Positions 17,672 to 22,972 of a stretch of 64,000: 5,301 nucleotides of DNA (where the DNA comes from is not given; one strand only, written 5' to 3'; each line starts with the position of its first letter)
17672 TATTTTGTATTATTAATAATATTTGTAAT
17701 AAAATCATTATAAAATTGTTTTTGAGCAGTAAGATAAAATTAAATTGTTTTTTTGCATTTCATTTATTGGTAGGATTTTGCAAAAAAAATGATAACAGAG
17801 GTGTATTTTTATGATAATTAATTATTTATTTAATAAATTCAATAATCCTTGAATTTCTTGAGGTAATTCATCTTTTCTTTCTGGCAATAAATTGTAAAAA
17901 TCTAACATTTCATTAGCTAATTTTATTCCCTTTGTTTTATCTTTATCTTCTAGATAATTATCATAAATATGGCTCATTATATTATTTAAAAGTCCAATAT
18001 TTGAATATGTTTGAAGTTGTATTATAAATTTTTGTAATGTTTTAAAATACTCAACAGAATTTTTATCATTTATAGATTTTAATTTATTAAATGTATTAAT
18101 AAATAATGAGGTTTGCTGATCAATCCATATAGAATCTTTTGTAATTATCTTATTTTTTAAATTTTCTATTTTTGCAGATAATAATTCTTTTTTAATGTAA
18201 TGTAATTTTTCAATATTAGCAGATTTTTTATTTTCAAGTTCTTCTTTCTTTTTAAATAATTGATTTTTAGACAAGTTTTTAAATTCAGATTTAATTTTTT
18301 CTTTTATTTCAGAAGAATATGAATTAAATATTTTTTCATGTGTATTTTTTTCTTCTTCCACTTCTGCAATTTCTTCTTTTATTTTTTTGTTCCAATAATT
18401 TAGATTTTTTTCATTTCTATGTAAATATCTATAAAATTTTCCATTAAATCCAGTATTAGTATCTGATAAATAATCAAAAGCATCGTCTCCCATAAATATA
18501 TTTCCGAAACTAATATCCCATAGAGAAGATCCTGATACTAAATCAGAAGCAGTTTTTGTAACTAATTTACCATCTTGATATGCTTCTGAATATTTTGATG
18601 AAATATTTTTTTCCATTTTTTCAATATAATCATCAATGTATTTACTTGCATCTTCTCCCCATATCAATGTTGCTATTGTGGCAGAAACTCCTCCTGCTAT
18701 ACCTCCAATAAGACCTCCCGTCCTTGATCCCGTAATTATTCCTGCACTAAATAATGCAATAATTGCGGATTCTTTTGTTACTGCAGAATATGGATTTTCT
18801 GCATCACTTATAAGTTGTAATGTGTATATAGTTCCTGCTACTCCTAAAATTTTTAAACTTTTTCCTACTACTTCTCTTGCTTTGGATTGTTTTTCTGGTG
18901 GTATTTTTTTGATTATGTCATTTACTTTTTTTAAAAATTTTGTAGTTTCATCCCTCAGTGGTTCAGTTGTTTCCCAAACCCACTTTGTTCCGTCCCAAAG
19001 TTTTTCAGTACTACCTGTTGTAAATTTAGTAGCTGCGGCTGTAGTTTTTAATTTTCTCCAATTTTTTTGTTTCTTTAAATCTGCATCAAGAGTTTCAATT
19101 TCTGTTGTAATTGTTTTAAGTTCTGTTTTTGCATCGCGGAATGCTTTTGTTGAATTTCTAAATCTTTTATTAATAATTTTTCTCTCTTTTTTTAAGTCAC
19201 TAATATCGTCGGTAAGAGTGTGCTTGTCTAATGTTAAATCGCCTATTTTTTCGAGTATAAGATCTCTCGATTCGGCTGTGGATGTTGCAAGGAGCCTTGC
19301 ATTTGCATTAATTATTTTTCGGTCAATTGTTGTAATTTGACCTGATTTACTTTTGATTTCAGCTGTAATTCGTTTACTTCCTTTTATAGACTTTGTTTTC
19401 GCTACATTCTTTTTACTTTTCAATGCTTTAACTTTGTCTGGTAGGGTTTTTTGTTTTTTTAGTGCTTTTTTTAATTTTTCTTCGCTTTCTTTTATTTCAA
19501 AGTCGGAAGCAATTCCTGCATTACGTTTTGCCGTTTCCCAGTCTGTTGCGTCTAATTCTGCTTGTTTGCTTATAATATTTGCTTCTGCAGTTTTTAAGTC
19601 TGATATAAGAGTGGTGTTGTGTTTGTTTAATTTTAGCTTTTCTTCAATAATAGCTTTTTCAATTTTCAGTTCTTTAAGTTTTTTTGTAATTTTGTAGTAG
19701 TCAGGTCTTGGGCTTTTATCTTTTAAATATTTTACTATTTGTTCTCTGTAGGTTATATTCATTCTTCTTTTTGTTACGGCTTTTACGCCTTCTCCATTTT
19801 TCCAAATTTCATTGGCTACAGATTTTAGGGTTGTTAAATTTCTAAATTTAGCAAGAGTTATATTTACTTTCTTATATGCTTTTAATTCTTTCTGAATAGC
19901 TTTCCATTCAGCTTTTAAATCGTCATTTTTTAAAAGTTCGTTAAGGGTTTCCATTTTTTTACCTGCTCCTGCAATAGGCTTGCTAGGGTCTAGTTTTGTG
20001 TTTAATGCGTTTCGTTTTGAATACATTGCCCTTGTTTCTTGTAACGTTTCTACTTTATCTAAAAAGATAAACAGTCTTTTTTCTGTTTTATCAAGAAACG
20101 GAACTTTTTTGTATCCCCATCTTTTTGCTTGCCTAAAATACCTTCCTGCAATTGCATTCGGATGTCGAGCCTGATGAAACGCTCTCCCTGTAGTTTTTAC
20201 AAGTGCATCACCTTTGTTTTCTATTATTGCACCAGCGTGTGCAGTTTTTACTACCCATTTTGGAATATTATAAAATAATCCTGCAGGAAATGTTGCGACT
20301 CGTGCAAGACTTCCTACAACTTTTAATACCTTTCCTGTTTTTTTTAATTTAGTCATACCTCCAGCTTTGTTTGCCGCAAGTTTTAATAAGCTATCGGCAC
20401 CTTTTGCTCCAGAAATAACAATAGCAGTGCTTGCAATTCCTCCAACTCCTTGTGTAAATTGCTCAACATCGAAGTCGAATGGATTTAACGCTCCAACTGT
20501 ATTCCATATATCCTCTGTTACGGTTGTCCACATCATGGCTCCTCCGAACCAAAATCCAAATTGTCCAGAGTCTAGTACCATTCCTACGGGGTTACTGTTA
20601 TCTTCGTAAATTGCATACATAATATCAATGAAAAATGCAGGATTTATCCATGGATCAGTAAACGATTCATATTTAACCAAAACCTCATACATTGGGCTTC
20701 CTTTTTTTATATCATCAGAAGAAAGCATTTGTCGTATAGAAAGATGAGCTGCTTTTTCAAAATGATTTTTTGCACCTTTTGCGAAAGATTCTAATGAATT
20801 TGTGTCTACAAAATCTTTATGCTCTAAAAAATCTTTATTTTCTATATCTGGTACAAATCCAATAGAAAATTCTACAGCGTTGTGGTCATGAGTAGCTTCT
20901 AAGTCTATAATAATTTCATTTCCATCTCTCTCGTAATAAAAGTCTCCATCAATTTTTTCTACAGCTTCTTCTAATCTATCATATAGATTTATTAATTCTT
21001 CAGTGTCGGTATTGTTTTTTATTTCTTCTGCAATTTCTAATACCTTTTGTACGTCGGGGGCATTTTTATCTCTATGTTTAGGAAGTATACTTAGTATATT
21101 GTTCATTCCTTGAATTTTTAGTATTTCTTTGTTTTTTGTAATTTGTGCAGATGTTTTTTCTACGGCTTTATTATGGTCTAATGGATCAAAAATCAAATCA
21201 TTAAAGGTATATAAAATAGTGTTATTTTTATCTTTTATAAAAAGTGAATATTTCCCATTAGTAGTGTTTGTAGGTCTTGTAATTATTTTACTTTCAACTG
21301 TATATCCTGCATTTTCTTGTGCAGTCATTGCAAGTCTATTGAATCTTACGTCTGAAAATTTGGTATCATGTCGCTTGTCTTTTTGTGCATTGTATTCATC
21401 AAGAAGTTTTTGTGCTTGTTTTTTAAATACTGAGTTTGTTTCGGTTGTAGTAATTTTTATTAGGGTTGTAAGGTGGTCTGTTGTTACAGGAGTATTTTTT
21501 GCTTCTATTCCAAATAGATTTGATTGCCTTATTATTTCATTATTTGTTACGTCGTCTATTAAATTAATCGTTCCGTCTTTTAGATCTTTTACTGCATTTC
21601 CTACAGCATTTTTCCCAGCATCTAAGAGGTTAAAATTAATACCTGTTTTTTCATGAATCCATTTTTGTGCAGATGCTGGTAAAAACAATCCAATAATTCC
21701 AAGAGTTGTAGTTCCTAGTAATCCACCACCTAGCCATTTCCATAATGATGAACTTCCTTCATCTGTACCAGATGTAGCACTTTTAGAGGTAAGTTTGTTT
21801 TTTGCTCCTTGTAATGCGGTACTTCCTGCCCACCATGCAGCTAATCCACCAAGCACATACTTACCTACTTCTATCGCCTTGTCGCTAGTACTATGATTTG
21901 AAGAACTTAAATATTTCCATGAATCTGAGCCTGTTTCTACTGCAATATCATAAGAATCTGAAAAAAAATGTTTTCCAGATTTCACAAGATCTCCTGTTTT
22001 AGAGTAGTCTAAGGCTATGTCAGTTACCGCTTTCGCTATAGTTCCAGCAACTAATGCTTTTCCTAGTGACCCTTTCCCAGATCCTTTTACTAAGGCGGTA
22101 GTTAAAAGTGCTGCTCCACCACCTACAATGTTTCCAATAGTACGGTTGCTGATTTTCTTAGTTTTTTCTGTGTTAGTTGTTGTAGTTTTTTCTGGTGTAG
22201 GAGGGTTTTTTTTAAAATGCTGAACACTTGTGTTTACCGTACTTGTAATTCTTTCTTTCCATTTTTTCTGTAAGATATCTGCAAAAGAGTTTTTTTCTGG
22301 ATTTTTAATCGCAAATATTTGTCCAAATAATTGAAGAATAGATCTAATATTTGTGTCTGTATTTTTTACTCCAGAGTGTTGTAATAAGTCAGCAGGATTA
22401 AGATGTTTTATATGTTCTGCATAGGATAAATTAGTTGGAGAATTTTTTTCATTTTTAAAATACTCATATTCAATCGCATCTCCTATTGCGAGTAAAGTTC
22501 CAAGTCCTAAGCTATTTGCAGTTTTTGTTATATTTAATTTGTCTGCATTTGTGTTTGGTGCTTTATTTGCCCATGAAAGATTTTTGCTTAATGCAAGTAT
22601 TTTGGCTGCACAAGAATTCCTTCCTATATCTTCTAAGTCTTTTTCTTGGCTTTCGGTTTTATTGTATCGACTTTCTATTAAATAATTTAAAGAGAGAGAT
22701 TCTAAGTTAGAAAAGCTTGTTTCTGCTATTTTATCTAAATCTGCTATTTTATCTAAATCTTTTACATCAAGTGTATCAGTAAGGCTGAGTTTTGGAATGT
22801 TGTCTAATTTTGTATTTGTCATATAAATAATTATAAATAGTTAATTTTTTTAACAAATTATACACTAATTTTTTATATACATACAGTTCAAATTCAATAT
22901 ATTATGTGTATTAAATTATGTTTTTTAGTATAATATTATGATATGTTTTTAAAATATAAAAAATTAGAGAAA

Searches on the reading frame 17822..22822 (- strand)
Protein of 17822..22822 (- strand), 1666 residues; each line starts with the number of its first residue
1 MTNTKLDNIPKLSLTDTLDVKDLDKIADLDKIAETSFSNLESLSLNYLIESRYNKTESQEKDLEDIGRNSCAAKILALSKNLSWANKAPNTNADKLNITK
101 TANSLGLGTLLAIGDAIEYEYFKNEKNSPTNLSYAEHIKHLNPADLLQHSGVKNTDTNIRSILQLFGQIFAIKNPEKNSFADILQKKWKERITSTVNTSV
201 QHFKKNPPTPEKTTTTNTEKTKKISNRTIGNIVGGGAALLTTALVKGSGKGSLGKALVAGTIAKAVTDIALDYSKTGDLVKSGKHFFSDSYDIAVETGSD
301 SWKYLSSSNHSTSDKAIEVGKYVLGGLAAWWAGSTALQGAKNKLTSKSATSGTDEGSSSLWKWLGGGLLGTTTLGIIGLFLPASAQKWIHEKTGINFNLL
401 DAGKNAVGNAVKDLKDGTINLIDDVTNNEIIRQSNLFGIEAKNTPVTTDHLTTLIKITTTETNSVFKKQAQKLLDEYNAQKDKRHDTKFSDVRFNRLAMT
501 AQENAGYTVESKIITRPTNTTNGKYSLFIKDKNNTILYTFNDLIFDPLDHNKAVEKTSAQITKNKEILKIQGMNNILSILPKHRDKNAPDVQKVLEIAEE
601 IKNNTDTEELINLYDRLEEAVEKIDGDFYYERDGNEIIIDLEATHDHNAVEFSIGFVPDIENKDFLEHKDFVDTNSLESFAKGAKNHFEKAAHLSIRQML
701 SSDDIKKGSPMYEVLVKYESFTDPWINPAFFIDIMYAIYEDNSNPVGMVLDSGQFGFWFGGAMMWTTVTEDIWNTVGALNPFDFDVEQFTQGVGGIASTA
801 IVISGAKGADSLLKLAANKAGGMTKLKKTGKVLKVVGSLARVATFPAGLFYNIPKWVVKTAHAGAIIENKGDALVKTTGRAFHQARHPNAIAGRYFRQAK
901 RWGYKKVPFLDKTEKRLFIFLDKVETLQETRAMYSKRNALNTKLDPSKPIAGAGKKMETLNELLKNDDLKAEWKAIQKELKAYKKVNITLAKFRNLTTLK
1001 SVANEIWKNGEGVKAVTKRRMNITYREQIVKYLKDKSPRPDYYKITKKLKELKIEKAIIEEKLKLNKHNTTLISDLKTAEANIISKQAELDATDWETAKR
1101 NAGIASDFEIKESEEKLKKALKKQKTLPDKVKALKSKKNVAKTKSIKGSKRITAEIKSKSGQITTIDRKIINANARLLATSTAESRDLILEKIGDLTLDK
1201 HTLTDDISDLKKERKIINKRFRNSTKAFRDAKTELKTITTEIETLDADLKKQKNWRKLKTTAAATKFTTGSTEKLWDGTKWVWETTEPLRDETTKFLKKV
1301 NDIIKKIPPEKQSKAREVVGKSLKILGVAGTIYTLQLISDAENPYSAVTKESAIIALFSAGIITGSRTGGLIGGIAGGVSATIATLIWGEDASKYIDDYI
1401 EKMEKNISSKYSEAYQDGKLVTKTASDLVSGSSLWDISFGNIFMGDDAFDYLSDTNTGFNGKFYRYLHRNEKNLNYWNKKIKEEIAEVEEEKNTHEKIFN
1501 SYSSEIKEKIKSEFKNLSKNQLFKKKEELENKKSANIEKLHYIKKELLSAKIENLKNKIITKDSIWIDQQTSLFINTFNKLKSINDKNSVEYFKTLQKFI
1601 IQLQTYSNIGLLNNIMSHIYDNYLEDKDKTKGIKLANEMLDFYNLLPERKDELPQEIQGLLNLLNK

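Call 6: search_protein_families(library=pfam, proteins=[window:17822-22822:-], max_evalue=0.1)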
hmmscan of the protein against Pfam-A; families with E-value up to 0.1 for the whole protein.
window:17822-22822:- (1666 aa): 1 family
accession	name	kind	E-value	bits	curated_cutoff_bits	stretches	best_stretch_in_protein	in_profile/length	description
PF24770.2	Ig-CFAP74_2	-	0.0033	18.4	27.4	1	1437-1536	8-109/185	CFAP74 second Ig-like domain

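Call 40: find_homologous_proteins(query=window:17825-22822:-, max_evalue=0.001)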
Query window:17825-22822:-: 8000 candidates shared short words with the query, none scored E <= 0.001.

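Call 50: search_solved_structures(query=window:17825-22822:-, max_evalue=1)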
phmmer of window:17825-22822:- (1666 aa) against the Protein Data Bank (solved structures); distinct sequences matched with E-value up to 1: 1.
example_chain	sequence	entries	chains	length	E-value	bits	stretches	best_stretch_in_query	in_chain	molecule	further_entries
2rek_A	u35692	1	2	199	0.38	11.3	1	356-457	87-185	Putative tetR-family transcriptional regulator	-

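Call 71: list_cluster_members(proteins=[window:17825-22822:-, window:25764-40733:+])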
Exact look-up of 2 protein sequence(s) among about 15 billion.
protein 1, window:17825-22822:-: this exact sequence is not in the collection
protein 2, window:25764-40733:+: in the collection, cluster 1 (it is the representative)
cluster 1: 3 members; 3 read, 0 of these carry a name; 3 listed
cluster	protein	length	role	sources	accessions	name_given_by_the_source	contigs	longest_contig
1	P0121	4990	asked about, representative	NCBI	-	-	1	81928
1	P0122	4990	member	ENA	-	-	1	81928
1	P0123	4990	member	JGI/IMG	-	-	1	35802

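Call 94: search_protein_families(library=phrogs, proteins=[window:17825-22822:-], max_evalue=0.01)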
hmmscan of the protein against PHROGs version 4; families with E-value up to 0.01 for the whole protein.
window:17825-22822:- (1666 aa): 0 families

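Call 95: search_protein_families(library=ncbifam, proteins=[window:17825-22822:-], max_evalue=0.01)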
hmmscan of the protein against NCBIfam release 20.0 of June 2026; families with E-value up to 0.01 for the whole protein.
window:17825-22822:- (1666 aa): 0 families

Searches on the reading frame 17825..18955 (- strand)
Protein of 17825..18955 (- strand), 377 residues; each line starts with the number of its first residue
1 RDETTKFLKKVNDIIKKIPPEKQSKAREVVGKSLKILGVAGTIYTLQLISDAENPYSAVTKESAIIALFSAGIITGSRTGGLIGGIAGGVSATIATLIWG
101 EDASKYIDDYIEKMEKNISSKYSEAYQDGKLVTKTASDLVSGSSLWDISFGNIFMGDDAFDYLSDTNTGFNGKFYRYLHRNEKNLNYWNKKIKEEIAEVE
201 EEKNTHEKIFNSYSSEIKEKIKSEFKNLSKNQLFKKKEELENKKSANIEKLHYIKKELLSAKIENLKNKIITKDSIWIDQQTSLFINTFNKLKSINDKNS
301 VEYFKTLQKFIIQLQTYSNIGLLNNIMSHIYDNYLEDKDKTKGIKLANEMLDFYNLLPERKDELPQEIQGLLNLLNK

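Call 102: find_homologous_proteins(query=window:17825-18955:-, max_evalue=0.001)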
Query window:17825-18955:- (377 aa): 1 proteins with E <= 0.001 among 8000 candidates.
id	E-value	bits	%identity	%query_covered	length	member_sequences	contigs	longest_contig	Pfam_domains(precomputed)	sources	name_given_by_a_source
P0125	3.4e-120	420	56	93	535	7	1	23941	-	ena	-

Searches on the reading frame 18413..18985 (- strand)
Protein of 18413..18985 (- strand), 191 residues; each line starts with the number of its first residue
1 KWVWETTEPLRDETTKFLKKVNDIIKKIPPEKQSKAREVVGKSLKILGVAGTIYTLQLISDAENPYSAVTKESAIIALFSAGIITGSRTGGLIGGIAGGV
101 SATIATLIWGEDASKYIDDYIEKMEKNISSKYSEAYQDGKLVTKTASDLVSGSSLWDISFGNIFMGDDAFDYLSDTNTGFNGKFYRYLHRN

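Call 76: search_protein_families(library=pfam, proteins=[window:18413-18985:-], max_evalue=1)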
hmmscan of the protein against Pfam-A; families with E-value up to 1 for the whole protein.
window:18413-18985:- (191 aa): 2 families
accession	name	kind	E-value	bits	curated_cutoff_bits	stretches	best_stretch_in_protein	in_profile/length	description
PF12704.14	MacB_PCD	-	0.0057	17.4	27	1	93-128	5-42/207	MacB-like periplasmic core domain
PF25118.1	EFL1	-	0.071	14.2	30.9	1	9-36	4-31/89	Elongation factor-like GTPase 1-like domain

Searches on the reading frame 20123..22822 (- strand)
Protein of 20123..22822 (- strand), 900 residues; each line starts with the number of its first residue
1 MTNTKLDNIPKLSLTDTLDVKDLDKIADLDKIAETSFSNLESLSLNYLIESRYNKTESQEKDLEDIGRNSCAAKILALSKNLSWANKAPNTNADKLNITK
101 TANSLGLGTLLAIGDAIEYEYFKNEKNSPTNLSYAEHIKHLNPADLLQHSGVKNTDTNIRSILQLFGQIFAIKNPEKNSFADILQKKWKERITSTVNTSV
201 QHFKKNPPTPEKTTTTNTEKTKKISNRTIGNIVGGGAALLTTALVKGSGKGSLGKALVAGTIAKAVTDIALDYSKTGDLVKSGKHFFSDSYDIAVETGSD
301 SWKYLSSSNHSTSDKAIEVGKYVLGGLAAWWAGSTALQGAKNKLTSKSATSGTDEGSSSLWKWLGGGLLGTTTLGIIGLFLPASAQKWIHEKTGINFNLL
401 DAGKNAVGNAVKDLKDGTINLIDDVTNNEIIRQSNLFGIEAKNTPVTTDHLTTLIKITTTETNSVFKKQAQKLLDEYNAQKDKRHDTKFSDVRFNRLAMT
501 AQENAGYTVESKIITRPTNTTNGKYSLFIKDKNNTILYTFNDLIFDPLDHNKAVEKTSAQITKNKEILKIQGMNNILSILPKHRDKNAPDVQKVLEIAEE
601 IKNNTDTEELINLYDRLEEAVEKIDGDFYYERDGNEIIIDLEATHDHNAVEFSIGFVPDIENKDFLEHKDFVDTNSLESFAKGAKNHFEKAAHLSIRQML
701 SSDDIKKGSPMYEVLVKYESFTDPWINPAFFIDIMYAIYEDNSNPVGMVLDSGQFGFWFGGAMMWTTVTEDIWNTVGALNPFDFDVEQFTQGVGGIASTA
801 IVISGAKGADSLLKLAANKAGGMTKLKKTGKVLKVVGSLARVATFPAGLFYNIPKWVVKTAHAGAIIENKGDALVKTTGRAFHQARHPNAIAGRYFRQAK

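Call 81: search_protein_representatives(protein=window:20123-22822:-)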
Query: 900 residues. Proteins with E-value up to 0.001 (for the whole library): 1; up to 1e-10: 1; up to 1e-30: 0. The best 1 are listed.
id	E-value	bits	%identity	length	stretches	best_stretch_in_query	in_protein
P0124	3.9e-22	94.8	25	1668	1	2-813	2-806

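Call 83: find_encoding_contigs(protein=P0124, flank=10000, max_places=3)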
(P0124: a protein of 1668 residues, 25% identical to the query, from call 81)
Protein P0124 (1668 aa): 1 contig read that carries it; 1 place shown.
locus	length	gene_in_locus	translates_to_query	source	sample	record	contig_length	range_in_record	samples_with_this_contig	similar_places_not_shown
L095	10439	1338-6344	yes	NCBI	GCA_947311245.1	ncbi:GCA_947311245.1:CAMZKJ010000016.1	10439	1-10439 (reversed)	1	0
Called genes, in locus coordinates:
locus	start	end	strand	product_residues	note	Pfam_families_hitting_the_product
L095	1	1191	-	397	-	?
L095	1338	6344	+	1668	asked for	-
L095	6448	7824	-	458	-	PF04107:GCS2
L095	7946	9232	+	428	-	PF03952:Enolase_N, PF00113:Enolase_C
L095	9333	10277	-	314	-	PF02388:FemAB, PF13480:Acetyltransf_6 (weak), PF02388:FemAB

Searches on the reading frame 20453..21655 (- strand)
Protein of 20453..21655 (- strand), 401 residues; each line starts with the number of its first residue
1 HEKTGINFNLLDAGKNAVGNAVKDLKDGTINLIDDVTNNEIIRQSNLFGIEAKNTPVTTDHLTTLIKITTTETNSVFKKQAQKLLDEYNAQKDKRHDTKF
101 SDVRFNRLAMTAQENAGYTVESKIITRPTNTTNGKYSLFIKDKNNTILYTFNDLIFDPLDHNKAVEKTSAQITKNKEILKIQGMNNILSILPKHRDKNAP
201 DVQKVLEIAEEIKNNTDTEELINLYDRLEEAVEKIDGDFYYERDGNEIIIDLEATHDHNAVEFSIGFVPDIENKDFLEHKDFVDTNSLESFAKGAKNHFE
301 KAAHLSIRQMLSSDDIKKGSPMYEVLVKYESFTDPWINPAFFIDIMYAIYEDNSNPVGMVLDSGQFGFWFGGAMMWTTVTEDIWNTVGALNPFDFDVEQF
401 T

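Call 76: search_protein_families(library=pfam, proteins=[window:20453-21655:-], max_evalue=1)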
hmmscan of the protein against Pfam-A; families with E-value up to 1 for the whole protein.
window:20453-21655:- (401 aa): 5 families
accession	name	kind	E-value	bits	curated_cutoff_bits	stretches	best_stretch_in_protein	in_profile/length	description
PF13537.11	GATase_7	-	0.011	16.1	25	1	198-239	34-78/123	Glutamine amidotransferase domain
PF12536.13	DUF3734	-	0.021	15.5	22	0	92-128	61-97/106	Patatin phospholipase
PF15075.11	SPMAP1-like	-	0.083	13.7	27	1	79-145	23-88/134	Sperm microtubule associated protein 1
PF11787.13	Aft1_HRR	-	0.092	14.4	25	1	102-165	6-59/69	Aft1 HRR domain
PF02637.23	GatB_Yqey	-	0.099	13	27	1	30-94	13-74/148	GatB domain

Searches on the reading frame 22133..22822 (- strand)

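Call 76: search_protein_families(library=pfam, proteins=[window:22133-22822:-], max_evalue=1)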
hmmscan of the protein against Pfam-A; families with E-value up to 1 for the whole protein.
window:22133-22822:- (230 aa): 1 family
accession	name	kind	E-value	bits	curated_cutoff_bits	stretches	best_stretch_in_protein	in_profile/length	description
PF05000.22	RNA_pol_Rpb1_4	-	0.015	15.6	24.8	1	120-170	27-76/107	RNA polymerase Rpb1, domain 4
